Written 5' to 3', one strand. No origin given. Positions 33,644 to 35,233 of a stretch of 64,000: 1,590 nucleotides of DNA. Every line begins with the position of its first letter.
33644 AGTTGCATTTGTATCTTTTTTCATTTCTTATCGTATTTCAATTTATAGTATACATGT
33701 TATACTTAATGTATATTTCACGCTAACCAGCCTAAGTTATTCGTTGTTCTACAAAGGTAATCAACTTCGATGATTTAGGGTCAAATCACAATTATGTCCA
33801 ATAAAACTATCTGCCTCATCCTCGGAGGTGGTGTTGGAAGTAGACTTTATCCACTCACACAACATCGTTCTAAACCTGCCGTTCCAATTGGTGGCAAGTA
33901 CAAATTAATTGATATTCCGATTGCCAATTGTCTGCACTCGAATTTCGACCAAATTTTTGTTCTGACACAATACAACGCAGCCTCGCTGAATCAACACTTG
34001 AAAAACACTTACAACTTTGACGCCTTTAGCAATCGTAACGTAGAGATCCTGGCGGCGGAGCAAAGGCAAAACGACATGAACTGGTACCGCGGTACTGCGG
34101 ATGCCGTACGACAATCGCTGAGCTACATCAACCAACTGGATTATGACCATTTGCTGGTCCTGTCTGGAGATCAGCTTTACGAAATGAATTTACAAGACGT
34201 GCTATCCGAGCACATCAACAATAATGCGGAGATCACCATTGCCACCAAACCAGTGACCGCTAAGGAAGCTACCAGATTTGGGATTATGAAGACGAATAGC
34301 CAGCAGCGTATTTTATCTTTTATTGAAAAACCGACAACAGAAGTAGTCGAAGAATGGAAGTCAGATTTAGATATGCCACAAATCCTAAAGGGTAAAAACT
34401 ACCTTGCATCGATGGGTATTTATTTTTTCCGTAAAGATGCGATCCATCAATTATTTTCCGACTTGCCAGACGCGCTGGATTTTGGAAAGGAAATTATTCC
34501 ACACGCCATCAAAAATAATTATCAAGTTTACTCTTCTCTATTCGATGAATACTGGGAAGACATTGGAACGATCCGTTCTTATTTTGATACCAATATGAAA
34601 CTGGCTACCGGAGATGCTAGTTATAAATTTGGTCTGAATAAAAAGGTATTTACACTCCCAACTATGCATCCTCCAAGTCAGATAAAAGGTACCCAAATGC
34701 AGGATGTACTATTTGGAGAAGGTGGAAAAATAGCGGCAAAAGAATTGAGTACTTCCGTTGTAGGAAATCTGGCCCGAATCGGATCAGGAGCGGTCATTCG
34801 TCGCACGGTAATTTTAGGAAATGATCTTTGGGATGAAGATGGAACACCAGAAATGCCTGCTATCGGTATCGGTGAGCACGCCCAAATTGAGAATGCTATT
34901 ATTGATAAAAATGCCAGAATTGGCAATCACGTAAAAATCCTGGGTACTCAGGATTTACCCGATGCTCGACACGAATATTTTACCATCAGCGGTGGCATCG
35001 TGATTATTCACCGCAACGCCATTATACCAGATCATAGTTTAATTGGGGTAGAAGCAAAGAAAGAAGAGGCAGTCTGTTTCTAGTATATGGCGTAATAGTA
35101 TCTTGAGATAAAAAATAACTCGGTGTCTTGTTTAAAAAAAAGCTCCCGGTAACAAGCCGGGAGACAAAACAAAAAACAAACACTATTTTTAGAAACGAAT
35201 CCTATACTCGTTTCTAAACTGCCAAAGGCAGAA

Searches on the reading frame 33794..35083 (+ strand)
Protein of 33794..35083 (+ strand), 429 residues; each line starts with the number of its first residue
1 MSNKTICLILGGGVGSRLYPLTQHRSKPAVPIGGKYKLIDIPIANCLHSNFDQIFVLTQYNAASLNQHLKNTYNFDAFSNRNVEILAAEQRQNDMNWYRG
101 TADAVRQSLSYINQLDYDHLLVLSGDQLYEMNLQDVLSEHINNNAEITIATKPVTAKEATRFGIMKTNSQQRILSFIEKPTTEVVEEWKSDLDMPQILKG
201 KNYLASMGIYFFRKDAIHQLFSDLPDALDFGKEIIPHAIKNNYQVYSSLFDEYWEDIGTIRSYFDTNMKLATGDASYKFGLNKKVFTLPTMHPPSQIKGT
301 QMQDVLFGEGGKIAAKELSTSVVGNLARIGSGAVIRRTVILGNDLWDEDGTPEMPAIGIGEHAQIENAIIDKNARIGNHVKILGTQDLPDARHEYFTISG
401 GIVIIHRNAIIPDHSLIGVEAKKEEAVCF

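Call 76: search_protein_families(library=pfam, proteins=[window:33794-35083:+], max_evalue=0.00001)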
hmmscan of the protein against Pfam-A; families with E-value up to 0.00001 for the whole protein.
window:33794-35083:+ (429 aa): 4 families
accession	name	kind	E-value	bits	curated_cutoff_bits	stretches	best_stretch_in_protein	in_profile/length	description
PF00483.29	NTP_transferase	-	1.3e-63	215.3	21.2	1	8-271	3-243/245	Nucleotidyl transferase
PF25247.1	LbH_GLGC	-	4.8e-32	111.2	27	1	292-414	3-133/135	GLGC left-handed parallel beta-helix domain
PF24894.1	Hexapep_GlmU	-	1.4e-09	38.4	23.3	1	300-405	14-104/104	GlmU-like, C-terminal hexapeptide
PF12804.13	NTP_transf_3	-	3.3e-06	27.8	27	1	7-156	1-127/160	MobA-like NTP transferase domain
